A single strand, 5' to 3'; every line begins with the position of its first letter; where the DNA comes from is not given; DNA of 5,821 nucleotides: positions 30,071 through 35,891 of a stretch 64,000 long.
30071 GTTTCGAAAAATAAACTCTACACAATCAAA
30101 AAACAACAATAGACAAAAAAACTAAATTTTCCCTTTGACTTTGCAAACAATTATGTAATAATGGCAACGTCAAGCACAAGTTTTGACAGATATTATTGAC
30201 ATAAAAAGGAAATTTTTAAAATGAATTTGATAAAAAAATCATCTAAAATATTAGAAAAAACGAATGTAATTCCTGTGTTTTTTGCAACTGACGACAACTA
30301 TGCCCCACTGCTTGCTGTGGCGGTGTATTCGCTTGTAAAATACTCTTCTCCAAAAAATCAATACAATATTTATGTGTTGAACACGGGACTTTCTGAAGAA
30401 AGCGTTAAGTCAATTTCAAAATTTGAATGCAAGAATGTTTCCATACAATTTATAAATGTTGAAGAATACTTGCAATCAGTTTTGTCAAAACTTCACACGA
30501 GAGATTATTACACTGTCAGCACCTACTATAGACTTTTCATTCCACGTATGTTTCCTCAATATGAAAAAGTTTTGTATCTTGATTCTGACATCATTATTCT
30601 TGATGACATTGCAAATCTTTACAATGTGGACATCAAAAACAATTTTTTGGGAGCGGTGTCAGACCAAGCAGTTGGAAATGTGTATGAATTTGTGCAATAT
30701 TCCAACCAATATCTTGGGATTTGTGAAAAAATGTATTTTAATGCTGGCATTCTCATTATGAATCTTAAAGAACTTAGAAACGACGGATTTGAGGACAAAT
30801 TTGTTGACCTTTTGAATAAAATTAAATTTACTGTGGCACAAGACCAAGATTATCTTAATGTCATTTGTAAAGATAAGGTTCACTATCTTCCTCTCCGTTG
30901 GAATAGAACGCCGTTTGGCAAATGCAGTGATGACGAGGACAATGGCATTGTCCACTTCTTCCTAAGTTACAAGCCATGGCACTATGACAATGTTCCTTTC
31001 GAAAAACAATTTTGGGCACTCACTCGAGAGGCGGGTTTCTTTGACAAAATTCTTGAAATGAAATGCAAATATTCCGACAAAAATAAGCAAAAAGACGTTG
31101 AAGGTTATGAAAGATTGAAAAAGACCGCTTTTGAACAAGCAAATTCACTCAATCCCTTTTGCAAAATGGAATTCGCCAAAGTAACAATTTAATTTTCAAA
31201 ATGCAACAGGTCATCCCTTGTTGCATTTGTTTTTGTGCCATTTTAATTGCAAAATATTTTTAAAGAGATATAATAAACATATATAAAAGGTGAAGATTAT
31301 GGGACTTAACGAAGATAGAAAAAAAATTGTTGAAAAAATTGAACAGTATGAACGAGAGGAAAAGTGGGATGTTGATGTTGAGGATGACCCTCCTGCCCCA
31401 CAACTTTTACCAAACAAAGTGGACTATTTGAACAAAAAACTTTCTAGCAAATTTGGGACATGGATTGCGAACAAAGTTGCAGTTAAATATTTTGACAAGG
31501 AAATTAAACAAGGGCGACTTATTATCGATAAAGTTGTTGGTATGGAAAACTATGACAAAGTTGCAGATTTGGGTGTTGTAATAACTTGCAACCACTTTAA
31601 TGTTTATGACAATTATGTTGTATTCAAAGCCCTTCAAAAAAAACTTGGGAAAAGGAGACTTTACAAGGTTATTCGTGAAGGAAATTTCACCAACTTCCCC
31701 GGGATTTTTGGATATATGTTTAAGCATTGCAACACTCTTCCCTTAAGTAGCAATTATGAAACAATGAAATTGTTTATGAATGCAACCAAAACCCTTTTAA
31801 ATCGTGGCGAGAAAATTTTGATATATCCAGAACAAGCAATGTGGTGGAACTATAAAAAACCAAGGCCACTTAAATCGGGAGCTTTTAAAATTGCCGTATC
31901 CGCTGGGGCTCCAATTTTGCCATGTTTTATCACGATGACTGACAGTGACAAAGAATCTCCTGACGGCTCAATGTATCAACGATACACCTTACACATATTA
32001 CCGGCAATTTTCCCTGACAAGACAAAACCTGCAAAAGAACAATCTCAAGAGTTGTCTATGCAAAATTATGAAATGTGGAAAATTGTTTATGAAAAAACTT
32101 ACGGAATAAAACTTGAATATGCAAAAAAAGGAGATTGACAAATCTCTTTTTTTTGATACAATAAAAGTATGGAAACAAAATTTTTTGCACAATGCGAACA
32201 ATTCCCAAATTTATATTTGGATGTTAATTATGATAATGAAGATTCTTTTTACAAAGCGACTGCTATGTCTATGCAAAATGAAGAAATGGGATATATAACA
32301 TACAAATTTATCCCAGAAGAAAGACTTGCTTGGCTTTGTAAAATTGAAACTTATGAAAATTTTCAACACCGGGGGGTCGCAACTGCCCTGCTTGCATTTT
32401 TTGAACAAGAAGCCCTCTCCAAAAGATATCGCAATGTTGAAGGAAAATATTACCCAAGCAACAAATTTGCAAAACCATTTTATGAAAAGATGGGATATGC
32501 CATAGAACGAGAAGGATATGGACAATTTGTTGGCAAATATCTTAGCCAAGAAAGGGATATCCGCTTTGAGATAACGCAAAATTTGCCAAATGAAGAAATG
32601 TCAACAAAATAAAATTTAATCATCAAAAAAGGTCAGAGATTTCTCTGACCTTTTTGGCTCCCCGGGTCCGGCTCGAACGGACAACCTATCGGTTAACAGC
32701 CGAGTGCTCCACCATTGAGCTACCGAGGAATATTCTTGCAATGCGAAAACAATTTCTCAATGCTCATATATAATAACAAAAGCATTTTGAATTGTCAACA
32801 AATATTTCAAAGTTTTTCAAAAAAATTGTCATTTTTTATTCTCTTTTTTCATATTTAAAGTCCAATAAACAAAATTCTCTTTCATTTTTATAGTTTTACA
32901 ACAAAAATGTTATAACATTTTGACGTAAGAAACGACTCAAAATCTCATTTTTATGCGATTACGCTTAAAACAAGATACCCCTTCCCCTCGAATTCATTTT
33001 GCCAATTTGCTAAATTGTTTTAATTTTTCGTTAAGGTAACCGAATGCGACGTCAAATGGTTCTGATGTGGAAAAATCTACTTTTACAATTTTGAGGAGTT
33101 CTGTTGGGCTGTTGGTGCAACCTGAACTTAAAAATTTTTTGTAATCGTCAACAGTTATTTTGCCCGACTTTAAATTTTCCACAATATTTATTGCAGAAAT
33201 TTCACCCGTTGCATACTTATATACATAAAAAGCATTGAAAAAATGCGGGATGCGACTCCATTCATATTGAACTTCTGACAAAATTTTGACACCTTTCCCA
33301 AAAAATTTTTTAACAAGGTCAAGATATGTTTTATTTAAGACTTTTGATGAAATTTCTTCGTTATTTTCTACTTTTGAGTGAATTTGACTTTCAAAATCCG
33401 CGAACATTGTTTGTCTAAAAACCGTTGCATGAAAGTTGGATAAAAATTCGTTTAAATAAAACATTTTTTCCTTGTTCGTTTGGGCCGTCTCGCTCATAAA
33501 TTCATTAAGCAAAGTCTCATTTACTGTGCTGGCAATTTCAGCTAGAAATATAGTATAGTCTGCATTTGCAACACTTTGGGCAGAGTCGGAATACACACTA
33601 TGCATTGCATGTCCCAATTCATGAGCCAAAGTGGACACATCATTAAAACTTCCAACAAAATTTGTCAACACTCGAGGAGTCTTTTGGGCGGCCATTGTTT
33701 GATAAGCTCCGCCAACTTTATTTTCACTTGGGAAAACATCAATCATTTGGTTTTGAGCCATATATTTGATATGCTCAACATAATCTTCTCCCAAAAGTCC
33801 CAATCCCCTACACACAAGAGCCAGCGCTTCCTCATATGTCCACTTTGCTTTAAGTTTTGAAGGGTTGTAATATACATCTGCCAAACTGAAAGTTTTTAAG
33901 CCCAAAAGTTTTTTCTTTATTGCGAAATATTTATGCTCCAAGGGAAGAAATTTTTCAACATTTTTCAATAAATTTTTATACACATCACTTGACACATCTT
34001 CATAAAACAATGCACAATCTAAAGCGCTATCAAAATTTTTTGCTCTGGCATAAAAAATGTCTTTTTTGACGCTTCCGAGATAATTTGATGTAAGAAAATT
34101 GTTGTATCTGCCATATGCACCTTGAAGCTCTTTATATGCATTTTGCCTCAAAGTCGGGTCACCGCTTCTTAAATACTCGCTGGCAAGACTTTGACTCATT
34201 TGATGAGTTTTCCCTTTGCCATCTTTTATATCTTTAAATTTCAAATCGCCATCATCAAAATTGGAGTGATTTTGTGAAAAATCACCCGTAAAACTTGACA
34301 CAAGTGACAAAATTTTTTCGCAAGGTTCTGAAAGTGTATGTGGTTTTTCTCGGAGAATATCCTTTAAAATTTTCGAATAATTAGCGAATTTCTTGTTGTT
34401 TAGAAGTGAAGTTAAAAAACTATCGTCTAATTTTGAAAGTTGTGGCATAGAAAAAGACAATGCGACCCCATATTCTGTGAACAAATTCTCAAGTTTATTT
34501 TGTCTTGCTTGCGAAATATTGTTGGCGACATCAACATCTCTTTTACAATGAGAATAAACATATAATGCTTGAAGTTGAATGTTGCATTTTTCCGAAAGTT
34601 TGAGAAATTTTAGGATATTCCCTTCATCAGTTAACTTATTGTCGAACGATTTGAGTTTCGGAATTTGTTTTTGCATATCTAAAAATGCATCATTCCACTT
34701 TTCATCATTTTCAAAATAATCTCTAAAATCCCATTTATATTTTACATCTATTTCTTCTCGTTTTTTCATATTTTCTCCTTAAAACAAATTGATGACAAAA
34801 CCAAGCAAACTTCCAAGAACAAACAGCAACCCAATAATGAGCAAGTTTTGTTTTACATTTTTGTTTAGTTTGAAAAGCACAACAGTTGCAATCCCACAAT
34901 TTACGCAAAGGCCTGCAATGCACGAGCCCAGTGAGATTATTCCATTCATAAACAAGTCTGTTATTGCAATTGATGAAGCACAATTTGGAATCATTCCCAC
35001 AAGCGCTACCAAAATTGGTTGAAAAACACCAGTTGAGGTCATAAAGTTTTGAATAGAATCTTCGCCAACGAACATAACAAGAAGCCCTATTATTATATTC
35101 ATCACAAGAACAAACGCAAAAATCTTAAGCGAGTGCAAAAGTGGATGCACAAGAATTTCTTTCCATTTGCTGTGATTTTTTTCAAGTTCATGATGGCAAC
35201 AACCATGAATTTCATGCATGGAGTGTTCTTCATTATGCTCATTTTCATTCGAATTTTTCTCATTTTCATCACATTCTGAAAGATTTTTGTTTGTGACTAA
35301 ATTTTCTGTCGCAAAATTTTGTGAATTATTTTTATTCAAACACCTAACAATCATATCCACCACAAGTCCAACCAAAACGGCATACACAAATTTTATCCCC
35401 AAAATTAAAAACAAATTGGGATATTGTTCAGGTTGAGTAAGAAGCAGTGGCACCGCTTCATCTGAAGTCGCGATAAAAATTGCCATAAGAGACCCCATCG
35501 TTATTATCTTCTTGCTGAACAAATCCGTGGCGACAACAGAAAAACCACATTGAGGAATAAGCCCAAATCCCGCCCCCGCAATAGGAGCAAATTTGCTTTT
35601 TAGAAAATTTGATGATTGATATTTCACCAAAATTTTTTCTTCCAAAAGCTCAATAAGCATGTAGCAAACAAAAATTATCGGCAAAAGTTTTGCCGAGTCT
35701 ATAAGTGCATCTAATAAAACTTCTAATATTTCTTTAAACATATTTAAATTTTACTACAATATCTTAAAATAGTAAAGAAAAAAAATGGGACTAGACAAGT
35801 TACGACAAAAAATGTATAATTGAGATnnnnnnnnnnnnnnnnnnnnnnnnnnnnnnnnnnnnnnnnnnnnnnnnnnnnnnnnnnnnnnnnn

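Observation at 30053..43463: One palindromic operator shared by an XRE-transmembrane regulator gene and a distant lipid cluster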

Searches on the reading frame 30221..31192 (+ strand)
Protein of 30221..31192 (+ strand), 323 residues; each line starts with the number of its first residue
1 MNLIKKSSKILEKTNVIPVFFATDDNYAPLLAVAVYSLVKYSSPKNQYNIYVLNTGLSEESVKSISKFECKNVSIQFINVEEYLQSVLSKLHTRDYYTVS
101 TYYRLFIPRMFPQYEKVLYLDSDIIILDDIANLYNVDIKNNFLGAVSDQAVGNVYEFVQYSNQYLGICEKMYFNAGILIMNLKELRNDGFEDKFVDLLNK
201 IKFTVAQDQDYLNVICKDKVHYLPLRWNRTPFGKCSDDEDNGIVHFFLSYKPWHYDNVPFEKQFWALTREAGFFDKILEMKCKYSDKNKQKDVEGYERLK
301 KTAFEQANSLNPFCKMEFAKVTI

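Call 12: search_protein_families(library=pfam, proteins=[window:30221-31192:+])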
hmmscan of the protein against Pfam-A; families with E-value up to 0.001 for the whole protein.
window:30221-31192:+ (323 aa): 2 families
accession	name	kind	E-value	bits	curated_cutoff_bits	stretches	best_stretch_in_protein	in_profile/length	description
PF01501.26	Glyco_transf_8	-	1.1e-49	169.7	24.3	1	19-256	2-252/253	Glycosyl transferase family 8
PF18404.7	Glyco_transf_24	-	4.2e-08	33.4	25.7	1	22-215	7-204/268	Glucosyltransferase 24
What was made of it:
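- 30221..31192 (+): GT8-family retaining glycosyltransferase (LgtC/WbbM-like, with a DxD motif). Pfam E 1e-49 (call 12).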

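Call 38: search_protein_families(library=ncbifam, proteins=[window:30221-31192:+], max_evalue=0.01)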
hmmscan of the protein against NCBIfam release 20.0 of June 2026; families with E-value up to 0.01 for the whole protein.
window:30221-31192:+ (323 aa): 1 family
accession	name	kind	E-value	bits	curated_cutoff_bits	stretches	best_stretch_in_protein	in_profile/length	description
NF011718.0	PRK15171.1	equivalog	2.1e-17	63.3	461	1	13-264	24-284/337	lipopolysaccharide 3-alpha-galactosyltransferase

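Call 89: search_solved_structures(query=window:30221-31192:+, max_evalue=0.001)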
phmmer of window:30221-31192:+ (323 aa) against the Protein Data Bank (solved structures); distinct sequences matched with E-value up to 0.001: 7.
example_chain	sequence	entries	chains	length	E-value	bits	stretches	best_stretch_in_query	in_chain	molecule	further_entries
6u4b_A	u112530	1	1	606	7.7e-26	94.6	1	15-231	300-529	WbbM protein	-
1g9r_A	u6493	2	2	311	5.2e-23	85.4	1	19-231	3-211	GLYCOSYL TRANSFERASE | GALACTOSYL TRANSFERASE LGTC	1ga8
1ss9_A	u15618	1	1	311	9e-23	84.6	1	19-232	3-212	alpha-1,4-galactosyl transferase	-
3tzt_A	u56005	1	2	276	8e-15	58.5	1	20-223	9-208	Glycosyl transferase family 8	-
5gvv_A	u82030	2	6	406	3.1e-10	43.4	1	19-228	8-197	Glycosyl transferase family 8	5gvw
7zvj_A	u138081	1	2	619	6.7e-05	25.9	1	45-229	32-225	Xylosyl- and glucuronyltransferase LARGE1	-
7ui6_A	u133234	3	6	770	7.3e-05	25.7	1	45-229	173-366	Xylosyl- and glucuronyltransferase LARGE1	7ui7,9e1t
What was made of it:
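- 30221..31192 (+): PDB sequence hits to WbbM and LgtC (call 89).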

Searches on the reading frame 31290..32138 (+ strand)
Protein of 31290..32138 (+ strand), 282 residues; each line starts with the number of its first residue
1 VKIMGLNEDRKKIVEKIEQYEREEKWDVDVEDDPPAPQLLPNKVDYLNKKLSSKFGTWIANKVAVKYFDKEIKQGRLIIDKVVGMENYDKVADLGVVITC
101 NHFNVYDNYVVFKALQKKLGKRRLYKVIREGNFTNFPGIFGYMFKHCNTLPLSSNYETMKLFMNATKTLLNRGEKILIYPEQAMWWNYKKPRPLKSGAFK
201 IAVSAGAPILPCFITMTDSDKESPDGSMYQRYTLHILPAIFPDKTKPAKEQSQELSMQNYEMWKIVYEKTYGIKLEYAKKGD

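Call 12: search_protein_families(library=pfam, proteins=[window:31290-32138:+])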
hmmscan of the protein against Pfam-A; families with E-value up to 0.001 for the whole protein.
window:31290-32138:+ (282 aa): 1 family
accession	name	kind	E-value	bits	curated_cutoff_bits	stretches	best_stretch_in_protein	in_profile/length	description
PF01553.26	Acyltransferase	-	5.2e-15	55.9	23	1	85-214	7-131/132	Acyltransferase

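Call 38: search_protein_families(library=ncbifam, proteins=[window:31290-32138:+], max_evalue=0.01)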
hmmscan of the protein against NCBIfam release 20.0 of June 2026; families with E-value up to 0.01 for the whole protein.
window:31290-32138:+ (282 aa): 2 families
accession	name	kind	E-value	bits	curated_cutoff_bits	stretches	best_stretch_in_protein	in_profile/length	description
TIGR00530.1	AGP_acyltrn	subfamily_domain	4.6e-10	39.4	102.95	1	91-213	12-128/130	1-acylglycerol-3-phosphate O-acyltransferase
NF011593.0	PRK15018.1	equivalog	0.0051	16.6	501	1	171-255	137-217/245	1-acylglycerol-3-phosphate O-acyltransferase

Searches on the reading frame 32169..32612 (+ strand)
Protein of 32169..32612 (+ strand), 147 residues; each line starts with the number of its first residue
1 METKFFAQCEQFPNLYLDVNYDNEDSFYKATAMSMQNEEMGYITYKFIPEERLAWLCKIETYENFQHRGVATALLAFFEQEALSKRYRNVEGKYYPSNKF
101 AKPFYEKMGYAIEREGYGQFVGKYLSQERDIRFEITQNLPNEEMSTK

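Call 12: search_protein_families(library=pfam, proteins=[window:32169-32612:+])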
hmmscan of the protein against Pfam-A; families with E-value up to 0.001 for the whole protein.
window:32169-32612:+ (147 aa): 3 families
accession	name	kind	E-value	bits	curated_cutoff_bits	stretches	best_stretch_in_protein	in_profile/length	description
PF00583.31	Acetyltransf_1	-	1.2e-10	42.1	20.7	1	18-110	22-116/116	Acetyltransferase (GNAT) family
PF13508.13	Acetyltransf_7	-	4.2e-08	33.9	27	1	37-111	12-83/84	Acetyltransferase (GNAT) domain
PF13673.13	Acetyltransf_10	-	9.7e-06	26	23.6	1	31-111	34-108/128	Acetyltransferase (GNAT) domain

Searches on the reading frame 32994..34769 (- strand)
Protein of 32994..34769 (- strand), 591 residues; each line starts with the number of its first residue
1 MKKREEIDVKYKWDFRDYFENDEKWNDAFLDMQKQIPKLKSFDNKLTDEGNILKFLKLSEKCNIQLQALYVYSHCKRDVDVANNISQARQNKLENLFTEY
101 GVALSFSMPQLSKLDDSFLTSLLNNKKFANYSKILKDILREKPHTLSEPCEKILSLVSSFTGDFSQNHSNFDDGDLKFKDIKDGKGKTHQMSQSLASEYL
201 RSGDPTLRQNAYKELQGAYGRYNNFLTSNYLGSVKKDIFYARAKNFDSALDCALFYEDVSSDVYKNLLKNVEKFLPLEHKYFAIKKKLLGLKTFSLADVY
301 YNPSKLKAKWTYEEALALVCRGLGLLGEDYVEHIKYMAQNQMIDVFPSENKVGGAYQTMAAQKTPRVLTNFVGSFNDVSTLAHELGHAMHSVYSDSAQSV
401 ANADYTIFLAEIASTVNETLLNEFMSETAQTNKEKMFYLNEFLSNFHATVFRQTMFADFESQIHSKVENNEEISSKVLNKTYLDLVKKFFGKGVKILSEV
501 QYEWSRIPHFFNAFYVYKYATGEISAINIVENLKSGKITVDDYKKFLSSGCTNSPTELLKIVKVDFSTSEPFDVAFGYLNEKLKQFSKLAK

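Call 12: search_protein_families(library=pfam, proteins=[window:32994-34769:-])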
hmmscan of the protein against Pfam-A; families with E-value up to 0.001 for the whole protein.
window:32994-34769:- (591 aa): 2 families
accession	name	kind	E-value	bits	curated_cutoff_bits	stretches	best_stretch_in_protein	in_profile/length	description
PF01432.26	Peptidase_M3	-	4.2e-58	198.2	27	1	200-577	3-456/457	Peptidase family M3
PF08439.15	Peptidase_M3_N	-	7.1e-15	55.4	25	1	111-178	2-70/70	Oligopeptidase F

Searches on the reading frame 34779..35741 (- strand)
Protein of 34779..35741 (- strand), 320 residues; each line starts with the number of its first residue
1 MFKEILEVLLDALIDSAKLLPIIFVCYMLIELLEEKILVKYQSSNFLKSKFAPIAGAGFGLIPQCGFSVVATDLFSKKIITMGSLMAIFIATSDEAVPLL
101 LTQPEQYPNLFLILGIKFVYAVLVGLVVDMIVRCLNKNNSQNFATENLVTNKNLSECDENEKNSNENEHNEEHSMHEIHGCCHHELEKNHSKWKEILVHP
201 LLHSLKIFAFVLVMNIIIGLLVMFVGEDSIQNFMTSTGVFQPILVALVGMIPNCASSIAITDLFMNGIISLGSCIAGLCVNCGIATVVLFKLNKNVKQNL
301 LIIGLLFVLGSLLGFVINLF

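Call 12: search_protein_families(library=pfam, proteins=[window:34779-35741:-])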
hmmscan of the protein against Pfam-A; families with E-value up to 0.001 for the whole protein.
window:34779-35741:- (320 aa): 1 family
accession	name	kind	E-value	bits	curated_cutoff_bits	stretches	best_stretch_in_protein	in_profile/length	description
PF11449.14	ArsP_2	-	2.4e-25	89.9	32.5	2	5-214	6-183/359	Putative, 10TM heavy-metal exporter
